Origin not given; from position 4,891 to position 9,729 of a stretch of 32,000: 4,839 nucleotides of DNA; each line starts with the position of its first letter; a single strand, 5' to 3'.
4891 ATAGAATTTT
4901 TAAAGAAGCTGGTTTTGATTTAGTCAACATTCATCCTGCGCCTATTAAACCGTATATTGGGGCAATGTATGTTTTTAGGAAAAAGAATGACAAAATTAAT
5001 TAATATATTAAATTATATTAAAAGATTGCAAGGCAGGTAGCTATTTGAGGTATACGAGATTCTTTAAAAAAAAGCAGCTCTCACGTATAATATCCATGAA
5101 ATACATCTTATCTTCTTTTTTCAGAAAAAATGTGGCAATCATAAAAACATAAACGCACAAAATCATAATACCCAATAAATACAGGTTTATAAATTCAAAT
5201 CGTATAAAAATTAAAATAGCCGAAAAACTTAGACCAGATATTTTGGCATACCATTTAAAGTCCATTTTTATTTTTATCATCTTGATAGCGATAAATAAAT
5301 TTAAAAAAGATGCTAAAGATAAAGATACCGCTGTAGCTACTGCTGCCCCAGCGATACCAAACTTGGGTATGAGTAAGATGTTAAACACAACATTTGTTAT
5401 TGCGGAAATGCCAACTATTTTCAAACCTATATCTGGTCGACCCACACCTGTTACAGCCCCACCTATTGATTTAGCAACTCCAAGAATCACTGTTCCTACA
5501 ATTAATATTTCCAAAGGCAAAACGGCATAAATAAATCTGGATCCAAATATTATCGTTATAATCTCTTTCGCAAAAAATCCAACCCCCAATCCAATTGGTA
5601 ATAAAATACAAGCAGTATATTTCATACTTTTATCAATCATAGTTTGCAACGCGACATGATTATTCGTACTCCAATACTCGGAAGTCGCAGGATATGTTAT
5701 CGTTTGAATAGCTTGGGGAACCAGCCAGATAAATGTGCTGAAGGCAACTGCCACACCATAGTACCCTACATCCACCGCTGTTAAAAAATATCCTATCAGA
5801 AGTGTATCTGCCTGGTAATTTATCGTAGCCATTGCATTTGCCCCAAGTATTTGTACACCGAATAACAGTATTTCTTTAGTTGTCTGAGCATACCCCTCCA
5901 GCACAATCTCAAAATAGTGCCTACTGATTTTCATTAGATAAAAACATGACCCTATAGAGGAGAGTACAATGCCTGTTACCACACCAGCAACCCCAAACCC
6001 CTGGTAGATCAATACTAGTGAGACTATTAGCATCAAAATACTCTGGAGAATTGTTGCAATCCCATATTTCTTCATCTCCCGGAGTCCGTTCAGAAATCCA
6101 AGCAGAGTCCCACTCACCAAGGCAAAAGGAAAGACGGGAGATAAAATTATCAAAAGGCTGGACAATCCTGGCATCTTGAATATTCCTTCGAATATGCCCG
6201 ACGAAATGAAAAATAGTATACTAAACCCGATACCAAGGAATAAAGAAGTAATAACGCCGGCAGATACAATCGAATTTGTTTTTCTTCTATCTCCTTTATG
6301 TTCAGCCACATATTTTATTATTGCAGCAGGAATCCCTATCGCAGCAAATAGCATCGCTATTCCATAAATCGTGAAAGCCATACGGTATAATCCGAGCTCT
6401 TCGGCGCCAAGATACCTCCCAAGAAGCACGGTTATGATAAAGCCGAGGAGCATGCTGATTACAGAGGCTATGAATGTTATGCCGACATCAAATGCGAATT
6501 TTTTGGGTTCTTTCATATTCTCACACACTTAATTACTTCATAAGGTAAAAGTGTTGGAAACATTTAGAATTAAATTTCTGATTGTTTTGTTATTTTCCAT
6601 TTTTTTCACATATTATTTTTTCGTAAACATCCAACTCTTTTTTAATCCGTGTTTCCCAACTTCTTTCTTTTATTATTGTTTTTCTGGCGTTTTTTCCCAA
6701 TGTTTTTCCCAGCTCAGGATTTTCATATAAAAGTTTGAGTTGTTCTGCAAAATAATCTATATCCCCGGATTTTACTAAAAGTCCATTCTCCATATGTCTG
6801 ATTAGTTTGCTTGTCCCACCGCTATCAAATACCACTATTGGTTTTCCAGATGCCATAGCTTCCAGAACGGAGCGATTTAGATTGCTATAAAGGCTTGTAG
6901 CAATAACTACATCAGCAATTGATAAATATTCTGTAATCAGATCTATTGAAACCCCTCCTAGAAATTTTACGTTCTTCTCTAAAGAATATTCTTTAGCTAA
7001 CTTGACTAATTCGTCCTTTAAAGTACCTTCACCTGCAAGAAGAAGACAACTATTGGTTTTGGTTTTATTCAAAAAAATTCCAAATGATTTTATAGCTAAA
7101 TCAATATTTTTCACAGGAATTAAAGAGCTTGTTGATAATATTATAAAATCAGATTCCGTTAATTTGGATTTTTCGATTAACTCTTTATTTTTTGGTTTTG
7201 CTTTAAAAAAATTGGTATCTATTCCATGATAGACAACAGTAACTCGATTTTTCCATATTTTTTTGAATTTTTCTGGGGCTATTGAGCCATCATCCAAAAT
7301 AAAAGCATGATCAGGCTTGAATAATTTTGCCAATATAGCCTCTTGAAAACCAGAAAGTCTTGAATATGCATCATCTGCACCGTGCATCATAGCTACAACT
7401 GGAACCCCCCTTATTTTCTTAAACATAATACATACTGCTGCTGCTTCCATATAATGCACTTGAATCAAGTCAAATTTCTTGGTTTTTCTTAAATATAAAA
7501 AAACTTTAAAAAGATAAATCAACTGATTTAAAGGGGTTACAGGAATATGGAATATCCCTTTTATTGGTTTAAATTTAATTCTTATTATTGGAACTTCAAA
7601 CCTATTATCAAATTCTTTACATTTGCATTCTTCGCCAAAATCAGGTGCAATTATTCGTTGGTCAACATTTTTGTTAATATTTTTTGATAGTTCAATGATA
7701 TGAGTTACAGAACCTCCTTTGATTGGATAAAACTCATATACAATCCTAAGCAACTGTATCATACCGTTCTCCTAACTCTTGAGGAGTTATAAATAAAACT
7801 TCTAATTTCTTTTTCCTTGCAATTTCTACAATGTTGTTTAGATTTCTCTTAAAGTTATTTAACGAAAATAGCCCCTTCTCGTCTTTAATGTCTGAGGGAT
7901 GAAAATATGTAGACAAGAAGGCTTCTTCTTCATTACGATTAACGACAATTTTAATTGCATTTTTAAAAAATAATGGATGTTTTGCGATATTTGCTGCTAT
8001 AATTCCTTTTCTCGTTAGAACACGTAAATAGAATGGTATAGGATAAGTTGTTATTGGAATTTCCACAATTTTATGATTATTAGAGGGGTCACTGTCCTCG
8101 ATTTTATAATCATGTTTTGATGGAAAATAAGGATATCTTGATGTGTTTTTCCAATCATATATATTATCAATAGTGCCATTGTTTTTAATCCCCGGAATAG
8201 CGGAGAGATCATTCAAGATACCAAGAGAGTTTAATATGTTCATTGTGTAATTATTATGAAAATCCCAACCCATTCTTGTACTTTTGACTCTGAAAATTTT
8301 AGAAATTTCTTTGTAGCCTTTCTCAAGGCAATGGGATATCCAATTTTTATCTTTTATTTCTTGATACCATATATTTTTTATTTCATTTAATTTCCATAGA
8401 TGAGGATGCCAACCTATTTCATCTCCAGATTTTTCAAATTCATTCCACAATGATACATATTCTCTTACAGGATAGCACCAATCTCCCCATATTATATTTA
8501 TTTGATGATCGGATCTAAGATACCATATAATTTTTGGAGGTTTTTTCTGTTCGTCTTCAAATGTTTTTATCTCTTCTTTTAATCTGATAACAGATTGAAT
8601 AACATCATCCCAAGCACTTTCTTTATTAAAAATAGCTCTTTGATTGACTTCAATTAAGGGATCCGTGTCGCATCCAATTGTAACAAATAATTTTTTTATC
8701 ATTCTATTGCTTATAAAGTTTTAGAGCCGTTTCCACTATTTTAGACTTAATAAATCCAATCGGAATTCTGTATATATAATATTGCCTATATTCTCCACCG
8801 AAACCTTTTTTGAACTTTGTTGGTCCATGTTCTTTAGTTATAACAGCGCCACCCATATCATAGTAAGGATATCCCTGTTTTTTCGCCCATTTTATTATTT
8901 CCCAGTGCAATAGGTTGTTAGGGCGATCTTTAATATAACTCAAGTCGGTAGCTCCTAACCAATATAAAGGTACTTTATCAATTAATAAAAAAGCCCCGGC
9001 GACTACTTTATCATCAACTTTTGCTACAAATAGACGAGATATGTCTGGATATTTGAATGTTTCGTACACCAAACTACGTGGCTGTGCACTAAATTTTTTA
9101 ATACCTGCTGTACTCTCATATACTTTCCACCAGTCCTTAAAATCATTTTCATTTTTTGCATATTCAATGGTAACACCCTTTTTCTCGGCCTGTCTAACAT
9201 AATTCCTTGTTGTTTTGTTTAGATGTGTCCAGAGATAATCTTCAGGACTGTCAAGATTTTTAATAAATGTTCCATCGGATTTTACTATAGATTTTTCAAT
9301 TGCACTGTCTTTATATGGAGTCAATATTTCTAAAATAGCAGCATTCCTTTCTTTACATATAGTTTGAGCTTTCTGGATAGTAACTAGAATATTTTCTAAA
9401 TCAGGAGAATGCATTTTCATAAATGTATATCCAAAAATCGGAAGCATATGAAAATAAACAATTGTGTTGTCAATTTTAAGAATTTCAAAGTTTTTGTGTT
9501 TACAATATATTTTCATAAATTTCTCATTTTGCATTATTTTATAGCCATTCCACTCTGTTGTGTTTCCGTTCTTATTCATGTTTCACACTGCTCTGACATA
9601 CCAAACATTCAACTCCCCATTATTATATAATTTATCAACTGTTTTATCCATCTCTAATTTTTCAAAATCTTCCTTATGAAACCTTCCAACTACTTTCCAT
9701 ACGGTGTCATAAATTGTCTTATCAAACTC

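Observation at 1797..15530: AT-rich 13.6 kb glycan island spliced between 5' stubs of two convergent native genes, apparently using their promoters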

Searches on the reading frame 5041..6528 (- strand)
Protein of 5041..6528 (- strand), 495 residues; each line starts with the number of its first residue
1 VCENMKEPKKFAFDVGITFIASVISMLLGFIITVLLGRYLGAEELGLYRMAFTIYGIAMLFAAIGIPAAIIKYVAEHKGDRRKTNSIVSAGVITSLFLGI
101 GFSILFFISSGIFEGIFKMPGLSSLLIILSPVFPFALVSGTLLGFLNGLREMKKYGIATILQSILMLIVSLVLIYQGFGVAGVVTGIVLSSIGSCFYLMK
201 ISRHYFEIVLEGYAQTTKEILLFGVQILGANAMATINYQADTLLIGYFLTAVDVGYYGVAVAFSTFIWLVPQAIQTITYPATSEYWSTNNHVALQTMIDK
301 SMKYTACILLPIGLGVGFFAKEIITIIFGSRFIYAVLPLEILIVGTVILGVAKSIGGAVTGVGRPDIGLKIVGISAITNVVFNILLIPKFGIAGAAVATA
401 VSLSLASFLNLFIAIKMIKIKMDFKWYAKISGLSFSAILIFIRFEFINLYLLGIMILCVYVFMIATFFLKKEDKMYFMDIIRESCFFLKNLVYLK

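Call 5: search_protein_families(library=pfam, proteins=[window:5041-6528:-], max_evalue=0.01)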
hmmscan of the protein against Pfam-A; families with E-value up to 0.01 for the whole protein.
window:5041-6528:- (495 aa): 4 families
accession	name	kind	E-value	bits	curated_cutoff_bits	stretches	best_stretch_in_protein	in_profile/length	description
PF13440.11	Polysacc_synt_3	-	3.6e-34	118.8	23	1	35-335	1-291/293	Polysaccharide biosynthesis protein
PF01943.22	Polysacc_synt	-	2.3e-32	112.9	28.2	1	14-286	4-274/274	Polysaccharide biosynthesis protein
PF01554.23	MatE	-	1.3e-10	41.7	24.9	2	229-384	4-160/161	MatE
PF03023.19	MurJ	-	4.2e-09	36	27.4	1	124-329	99-308/451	Lipid II flippase MurJ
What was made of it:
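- On Wzx/Wzy-type variable polysaccharide (O-antigen-like) gene cluster / replacement flexible island: 5041-6528 matches PF13440 and PF01943 at E=1e-32 to 1e-34 (call 5).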

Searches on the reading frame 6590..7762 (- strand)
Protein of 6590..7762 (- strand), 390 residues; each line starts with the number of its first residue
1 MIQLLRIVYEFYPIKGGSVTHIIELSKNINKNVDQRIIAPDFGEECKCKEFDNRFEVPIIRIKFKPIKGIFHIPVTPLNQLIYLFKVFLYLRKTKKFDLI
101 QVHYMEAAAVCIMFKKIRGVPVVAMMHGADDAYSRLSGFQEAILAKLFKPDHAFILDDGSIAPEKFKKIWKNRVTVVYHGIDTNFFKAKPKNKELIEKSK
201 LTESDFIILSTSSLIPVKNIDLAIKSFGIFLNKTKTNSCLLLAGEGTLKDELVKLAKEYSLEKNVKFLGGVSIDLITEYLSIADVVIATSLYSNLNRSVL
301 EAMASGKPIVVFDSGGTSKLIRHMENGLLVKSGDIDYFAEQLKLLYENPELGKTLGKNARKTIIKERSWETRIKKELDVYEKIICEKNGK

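Call 5: search_protein_families(library=pfam, proteins=[window:6590-7762:-], max_evalue=0.01)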
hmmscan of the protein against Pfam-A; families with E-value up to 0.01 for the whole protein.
window:6590-7762:- (390 aa): 6 families
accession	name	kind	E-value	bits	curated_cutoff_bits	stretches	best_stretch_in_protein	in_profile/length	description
PF00534.26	Glycos_transf_1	-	2.7e-38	131.6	26.4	1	193-361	3-171/172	Glycosyl transferases group 1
PF13692.12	Glyco_trans_1_4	-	1.2e-27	97.4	27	1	207-348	3-142/142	Glycosyl transferases group 1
PF13439.12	Glyco_transf_4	-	8.3e-11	42.6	28.5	1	16-184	2-169/170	Glycosyltransferase Family 4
PF13524.12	Glyco_trans_1_2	-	2.3e-07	31.3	25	1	264-375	28-141/144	Glycosyl transferase-like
PF13579.12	Glyco_trans_4_4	-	6.5e-05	23.8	29.7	1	16-139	1-112/158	Glycosyl transferase 4-like domain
PF20706.3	GT4-conflict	-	0.0051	16.3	26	1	207-369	199-378/385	Family 4 Glycosyltransferase in conflict systems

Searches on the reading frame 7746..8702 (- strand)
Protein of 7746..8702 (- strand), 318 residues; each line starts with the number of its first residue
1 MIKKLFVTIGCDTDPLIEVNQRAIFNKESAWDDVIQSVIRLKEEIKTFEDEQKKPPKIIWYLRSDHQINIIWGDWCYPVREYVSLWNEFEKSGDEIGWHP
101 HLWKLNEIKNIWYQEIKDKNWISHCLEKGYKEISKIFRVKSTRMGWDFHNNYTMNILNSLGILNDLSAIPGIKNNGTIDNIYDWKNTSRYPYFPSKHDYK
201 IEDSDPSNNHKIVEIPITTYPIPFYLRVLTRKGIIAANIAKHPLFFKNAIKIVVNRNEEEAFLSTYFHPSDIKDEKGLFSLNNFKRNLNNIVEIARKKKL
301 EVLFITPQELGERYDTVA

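Call 5: search_protein_families(library=pfam, proteins=[window:7746-8702:-], max_evalue=0.01)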
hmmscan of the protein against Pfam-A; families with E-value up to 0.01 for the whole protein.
window:7746-8702:- (318 aa): 1 family
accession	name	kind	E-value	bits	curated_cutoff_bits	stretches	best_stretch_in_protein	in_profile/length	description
PF11959.13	DUF3473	-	0.0076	16.7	29.6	0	207-299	24-112/130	Domain of unknown function (DUF3473)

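Call 30: search_protein_families(library=pfam, proteins=[window:7746-8702:-], max_evalue=1)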
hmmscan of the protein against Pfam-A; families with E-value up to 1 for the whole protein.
window:7746-8702:- (318 aa): 1 family
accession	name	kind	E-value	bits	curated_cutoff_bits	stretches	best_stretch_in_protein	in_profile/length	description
PF11959.13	DUF3473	-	0.0076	16.7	29.6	1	207-299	24-112/130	Domain of unknown function (DUF3473)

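Call 69: search_protein_families(library=phrogs, proteins=[window:7746-8702:-], max_evalue=0.001)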
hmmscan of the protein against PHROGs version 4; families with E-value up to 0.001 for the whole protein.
window:7746-8702:- (318 aa): 0 families

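Call 70: search_solved_structures(query=window:7746-8702:-, max_evalue=1)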
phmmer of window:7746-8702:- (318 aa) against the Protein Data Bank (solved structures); distinct sequences matched with E-value up to 1: 1.
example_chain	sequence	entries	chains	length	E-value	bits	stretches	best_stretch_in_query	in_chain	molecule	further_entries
6ydp_Ae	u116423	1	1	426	0.27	13.4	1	101-169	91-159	Mitochondrial ribosomal protein S27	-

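Call 72: find_homologous_proteins(query=window:7746-8702:-, max_evalue=0.00001)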
Query window:7746-8702:- (318 aa): 48 proteins with E <= 0.00001 among 7302 candidates.
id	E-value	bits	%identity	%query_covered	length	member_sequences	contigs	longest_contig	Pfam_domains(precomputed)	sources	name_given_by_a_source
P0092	5.2e-217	737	100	100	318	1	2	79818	-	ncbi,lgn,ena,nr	ncbi:MAG: hypothetical protein O8C66_08875 [Candidatus Methanoperedens sp.]|nr:hypothetical protein 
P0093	2.1e-146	505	68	100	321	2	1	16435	-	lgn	-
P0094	9.3e-142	490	66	100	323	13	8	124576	-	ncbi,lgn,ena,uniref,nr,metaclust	ncbi:MAG: hypothetical protein MPEBLZ_01918 [Candidatus Methanoperedens nitroreducens]|uniref:Polysa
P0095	6.1e-140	484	67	99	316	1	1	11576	-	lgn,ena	-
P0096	1.0e-128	447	62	95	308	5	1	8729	-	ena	-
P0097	4.2e-113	396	58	99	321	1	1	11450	-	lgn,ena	-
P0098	1.7e-105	371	53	96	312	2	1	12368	-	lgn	-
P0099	1.7e-102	361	53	95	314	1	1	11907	-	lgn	-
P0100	8.7e-101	355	49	98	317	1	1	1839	-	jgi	jgi:hypothetical protein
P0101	6.0e-96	339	50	98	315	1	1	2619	-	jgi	jgi:hypothetical protein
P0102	6.0e-93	330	47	97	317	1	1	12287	-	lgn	-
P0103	3.7e-83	297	41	97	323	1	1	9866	-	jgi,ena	-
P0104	2.0e-82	295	41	97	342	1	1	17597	-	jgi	jgi:hypothetical protein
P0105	7.6e-80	286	43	98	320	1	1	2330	-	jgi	jgi:hypothetical protein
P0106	3.4e-72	261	42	98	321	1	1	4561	-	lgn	-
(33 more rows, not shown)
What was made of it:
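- The closest CE4-like homologues with a named source are from Methanoperedens (call 72).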

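Call 73: find_encoding_contigs(protein=P0094, flank=10000, max_places=3)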
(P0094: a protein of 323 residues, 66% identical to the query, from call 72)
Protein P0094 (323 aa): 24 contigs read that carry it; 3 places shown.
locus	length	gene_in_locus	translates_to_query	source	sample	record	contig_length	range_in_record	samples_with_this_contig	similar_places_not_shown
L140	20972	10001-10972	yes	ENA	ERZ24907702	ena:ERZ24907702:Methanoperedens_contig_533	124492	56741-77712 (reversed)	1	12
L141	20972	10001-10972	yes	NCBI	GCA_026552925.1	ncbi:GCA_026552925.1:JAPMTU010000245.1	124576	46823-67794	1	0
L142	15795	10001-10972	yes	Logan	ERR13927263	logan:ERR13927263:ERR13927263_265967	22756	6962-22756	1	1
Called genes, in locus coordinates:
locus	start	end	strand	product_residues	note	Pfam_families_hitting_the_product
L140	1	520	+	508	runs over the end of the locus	PF00535:Glycos_transf_2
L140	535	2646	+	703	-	PF13522:GATase_6, PF13537:GATase_7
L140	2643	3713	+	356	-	PF04007:DUF354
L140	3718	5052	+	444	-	PF27533:CapK_C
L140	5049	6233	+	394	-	PF13439:Glyco_transf_4, PF00534:Glycos_transf_1, PF13692:Glyco_trans_1_4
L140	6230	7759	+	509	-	-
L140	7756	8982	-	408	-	PF01943:Polysacc_synt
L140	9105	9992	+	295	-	PF13480:Acetyltransf_6, PF02388:FemAB (weak)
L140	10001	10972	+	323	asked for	-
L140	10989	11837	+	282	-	PF07760:DUF1616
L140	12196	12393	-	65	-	PF02452:PemK_toxin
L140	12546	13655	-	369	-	-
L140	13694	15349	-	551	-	PF00118:Cpn60_TCP1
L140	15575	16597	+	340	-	-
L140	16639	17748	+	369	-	PF23900:PRS2_N, PF06068:TIP49 (faint), PF00004:AAA, PF07724:AAA_2 (weak), PF23902:AAA_lid_PRS2_C, PF17862:AAA_lid_3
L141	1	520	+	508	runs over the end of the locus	PF00535:Glycos_transf_2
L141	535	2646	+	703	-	PF13522:GATase_6, PF13537:GATase_7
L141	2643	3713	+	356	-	PF04007:DUF354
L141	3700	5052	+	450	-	PF27533:CapK_C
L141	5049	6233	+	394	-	PF13439:Glyco_transf_4, PF00534:Glycos_transf_1, PF13692:Glyco_trans_1_4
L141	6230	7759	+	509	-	-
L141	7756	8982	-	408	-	PF01943:Polysacc_synt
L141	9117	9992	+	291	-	PF13480:Acetyltransf_6, PF02388:FemAB (weak)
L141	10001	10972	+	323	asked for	-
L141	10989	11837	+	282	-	PF07760:DUF1616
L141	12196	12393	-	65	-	PF02452:PemK_toxin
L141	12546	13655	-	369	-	-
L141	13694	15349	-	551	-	PF00118:Cpn60_TCP1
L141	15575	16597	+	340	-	-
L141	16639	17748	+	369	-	PF23900:PRS2_N, PF06068:TIP49 (faint), PF00004:AAA, PF07724:AAA_2 (weak), PF23902:AAA_lid_PRS2_C, PF17862:AAA_lid_3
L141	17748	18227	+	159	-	-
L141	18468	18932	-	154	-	PF09079:WHD_Cdc6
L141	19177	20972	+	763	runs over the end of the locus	PF17159:MASE3, PF00989:PAS, PF08448:PAS_4, PF13188:PAS_8, PF13426:PAS_9, PF13185:GAF_2, PF07568:HisKA_2, PF02518:HATPase_c, +2 more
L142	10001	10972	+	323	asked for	-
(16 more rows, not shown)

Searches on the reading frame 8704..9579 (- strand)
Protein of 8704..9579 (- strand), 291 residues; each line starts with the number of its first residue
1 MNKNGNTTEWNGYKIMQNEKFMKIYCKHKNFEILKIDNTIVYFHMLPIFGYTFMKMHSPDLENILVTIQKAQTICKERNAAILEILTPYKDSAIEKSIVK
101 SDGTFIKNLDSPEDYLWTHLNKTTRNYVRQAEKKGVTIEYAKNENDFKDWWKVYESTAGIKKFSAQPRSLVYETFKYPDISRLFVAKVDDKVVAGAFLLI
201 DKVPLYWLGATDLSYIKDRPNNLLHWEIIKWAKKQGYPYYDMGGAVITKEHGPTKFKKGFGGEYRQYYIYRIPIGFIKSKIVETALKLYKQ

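Call 5: search_protein_families(library=pfam, proteins=[window:8704-9579:-], max_evalue=0.01)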
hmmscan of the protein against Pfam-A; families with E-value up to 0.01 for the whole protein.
window:8704-9579:- (291 aa): 3 families
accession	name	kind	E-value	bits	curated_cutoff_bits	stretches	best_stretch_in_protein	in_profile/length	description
PF13480.13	Acetyltransf_6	-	3.8e-15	56.7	22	1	122-257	5-142/143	Acetyltransferase (GNAT) domain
PF02388.22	FemAB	-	5.9e-13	48.8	24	2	192-266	307-384/406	FemAB family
PF00059.27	Lectin_C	-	0.0095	17.1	22.6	0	67-131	4-68/107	Lectin C-type domain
